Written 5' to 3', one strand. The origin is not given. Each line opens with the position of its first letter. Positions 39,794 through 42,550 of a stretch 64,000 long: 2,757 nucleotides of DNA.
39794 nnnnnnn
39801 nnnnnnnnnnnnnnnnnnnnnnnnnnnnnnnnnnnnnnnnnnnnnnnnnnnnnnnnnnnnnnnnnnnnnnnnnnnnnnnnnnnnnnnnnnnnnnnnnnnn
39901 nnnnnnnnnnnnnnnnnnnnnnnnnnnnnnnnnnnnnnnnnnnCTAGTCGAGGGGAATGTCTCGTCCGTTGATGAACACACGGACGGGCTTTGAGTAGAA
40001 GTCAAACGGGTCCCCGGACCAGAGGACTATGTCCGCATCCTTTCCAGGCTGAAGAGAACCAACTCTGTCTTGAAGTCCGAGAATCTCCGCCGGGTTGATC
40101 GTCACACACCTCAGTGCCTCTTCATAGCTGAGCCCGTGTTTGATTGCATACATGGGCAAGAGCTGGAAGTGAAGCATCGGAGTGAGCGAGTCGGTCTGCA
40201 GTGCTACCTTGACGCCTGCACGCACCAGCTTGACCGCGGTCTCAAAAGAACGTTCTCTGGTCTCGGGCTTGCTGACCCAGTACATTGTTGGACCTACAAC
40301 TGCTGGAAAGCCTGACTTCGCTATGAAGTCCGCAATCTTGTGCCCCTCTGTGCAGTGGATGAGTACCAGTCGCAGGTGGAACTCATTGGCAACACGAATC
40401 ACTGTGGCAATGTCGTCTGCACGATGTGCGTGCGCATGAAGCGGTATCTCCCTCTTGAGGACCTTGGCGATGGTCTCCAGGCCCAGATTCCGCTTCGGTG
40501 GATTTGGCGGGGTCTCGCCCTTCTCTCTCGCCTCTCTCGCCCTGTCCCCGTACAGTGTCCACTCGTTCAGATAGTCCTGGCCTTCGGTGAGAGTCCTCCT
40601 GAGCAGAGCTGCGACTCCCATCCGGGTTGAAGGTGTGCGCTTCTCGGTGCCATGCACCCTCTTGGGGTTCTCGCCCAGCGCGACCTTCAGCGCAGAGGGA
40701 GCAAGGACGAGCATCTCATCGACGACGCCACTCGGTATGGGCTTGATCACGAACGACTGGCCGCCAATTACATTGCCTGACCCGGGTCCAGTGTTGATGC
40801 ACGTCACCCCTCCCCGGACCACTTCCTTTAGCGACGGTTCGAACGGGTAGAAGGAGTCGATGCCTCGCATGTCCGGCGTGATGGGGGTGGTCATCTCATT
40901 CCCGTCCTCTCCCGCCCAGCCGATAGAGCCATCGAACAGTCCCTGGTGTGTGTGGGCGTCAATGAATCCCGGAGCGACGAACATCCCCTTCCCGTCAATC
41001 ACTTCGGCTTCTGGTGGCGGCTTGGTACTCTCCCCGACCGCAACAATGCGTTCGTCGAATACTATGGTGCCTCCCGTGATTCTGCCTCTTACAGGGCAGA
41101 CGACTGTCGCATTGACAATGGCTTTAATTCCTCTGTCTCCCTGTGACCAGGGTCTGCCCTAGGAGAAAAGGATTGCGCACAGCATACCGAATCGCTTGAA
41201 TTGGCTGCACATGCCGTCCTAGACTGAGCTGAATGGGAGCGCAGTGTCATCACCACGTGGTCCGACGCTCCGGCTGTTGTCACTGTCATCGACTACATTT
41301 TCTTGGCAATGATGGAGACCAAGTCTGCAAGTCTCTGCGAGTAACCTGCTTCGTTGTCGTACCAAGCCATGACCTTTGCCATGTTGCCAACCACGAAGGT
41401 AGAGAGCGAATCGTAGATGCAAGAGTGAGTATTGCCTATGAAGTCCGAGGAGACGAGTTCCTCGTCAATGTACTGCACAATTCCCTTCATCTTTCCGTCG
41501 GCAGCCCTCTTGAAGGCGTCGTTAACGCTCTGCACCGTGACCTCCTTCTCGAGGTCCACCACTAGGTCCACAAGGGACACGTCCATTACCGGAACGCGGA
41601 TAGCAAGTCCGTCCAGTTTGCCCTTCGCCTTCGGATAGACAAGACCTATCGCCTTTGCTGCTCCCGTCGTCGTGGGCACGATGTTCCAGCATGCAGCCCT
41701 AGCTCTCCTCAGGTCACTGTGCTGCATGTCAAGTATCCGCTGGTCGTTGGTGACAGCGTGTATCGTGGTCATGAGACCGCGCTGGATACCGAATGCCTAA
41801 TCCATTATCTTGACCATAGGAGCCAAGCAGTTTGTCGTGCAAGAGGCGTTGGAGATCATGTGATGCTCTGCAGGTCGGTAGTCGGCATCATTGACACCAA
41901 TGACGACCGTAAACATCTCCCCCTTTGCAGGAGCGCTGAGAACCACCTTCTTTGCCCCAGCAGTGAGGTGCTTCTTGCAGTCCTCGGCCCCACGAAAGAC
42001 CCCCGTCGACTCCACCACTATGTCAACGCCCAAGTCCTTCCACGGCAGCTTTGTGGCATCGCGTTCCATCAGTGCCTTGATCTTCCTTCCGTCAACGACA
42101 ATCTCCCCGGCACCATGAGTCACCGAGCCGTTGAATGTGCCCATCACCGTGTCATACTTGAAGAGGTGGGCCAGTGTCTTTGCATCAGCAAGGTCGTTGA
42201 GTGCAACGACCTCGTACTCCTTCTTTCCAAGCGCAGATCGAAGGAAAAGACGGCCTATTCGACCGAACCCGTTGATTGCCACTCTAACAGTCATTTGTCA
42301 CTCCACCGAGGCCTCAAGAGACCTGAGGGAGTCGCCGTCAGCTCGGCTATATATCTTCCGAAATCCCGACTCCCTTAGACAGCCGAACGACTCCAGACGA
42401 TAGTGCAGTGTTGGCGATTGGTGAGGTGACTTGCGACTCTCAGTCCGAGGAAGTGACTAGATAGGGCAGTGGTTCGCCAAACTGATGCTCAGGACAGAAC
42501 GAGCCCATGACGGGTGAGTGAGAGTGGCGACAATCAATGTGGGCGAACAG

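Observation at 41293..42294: Bacterial-type gapA split by one in-frame TAG at a conserved linker.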

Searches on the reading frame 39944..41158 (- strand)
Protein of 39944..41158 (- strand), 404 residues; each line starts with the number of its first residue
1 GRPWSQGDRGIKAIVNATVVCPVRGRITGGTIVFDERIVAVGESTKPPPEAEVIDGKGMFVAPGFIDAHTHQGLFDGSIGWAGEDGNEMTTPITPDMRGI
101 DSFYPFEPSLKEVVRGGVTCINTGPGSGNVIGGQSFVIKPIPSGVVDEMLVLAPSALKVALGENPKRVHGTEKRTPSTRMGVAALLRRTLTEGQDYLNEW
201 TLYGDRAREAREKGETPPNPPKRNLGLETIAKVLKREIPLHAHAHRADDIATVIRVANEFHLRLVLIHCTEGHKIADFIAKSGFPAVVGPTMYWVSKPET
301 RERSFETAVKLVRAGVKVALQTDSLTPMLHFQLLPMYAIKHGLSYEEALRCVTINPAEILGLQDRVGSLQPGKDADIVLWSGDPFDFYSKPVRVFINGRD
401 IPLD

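Call 8: search_protein_families(library=pfam, proteins=[window:39944-41158:-])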
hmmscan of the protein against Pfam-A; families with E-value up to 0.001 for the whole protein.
window:39944-41158:- (404 aa): 2 families
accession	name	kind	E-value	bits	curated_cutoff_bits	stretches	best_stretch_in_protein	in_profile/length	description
PF07969.17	Amidohydro_3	-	4e-23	83.1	29.7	2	228-398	266-468/472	Amidohydrolase family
PF01979.26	Amidohydro_1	-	1.2e-22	81.1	25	1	235-398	146-342/345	Amidohydrolase family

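Call 46: search_protein_families(library=ncbifam, proteins=[window:39947-41128:-])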
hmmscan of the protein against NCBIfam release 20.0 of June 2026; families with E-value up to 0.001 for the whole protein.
seq(394 aa): 67 families (the best 25 are shown)
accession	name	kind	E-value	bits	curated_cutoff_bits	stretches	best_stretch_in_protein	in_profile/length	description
NF006056.0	PRK08204.1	subfamily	2.7e-20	72.6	391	2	326-371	335-380/449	hypothetical protein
TIGR01224.1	hutI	equivalog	2.6e-19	69.3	298.15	2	263-373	245-354/377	imidazolonepropionase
NF051886.1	XaaProDiPepCaul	equivalog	2.3e-15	56.6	500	2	293-375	298-378/398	Xaa-Pro dipeptidase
NF006689.0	PRK09237.1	equivalog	2.9e-15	55.7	371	2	22-61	26-65/383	amidohydrolase/deacetylase family metallohydrolase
NF011990.0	PRK15446.2-6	subfamily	4.9e-15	55.1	233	2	298-390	292-381/390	alpha-D-ribose 1-methylphosphonate 5-triphosphate diphosphatase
TIGR00857.1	pyrC_multi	subfamily_domain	4.5e-13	49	279.05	1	20-63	7-49/412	dihydroorotase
TIGR02318.1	phosphono_phnM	equivalog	5e-12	45.4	390.55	1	298-372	285-358/376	phosphonate metabolism protein PhnM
TIGR01178.1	ade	equivalog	2e-11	43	472.5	2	327-371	270-313/552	adenine deaminase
TIGR02033.1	D-hydantoinase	equivalog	2.1e-11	43.5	393.25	1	5-62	4-60/454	dihydropyrimidinase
TIGR03178.1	allantoinase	equivalog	2.7e-11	42.9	357.85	2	5-61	5-59/441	allantoinase AllB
NF009060.0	PRK12394.1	equivalog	3e-11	42.7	442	2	329-369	297-337/381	metallo-dependent hydrolase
NF006055.0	PRK08203.1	equivalog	4e-11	42.1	532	2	15-61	19-70/455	8-oxoguanine deaminase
NF058538.1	ergo_util_ErtD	equivalog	6.7e-11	41.7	600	1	323-377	340-394/446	hydantoin-5-propionate amidohydrolase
NF005557.0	PRK07228.1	equivalog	8.8e-11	41.2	522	2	335-372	339-376/445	5'-deoxyadenosine deaminase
NF009941.0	PRK13404.1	subfamily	1.1e-10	40.8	647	1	5-61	9-62/478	dihydropyrimidinase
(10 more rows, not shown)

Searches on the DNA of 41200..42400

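Call 26: search_rna_families(source=window, start=41200, end=42400, threshold=evalue, max_evalue=10)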
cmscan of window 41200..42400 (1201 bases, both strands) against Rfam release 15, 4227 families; matches with E-value up to 10: 1.
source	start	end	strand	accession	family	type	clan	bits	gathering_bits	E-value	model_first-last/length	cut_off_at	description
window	42152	42212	+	RF01867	CC2171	Gene; sRNA;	-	19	75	0.16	1-159/159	no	caulobacter sRNA CC2171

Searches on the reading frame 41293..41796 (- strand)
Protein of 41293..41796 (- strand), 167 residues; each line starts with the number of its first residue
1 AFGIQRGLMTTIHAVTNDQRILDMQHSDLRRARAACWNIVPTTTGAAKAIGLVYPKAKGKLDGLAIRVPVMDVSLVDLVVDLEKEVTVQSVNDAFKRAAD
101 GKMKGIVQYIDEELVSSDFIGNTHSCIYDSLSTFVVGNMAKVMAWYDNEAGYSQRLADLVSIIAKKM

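Call 8: search_protein_families(library=pfam, proteins=[window:41293-41796:-])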
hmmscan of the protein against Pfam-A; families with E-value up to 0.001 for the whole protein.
window:41293-41796:- (167 aa): 1 family
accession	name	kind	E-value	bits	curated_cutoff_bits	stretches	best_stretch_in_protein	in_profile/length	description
PF02800.25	Gp_dh_C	-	1.5e-60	203.8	24.4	1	1-146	11-158/158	Glyceraldehyde 3-phosphate dehydrogenase, C-terminal domain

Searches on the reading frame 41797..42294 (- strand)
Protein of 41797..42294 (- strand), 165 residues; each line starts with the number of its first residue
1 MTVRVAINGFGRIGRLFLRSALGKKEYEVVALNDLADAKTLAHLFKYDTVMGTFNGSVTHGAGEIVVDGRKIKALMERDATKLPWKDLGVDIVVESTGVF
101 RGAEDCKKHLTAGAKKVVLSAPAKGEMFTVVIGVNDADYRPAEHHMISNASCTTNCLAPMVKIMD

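Call 8: search_protein_families(library=pfam, proteins=[window:41797-42294:-])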
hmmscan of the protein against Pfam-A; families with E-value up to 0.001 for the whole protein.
window:41797-42294:- (165 aa): 1 family
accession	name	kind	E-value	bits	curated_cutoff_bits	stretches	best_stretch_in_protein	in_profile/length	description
PF00044.30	Gp_dh_N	-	8.9e-39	132.3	31.7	1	3-101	1-99/101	Glyceraldehyde 3-phosphate dehydrogenase, NAD binding domain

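Call 11: find_encoding_contigs(protein=window:41797-42294:-, flank=10000, max_places=10)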
Protein window:41797-42294:- (165 aa): no gene with exactly this product is on record in the collection.
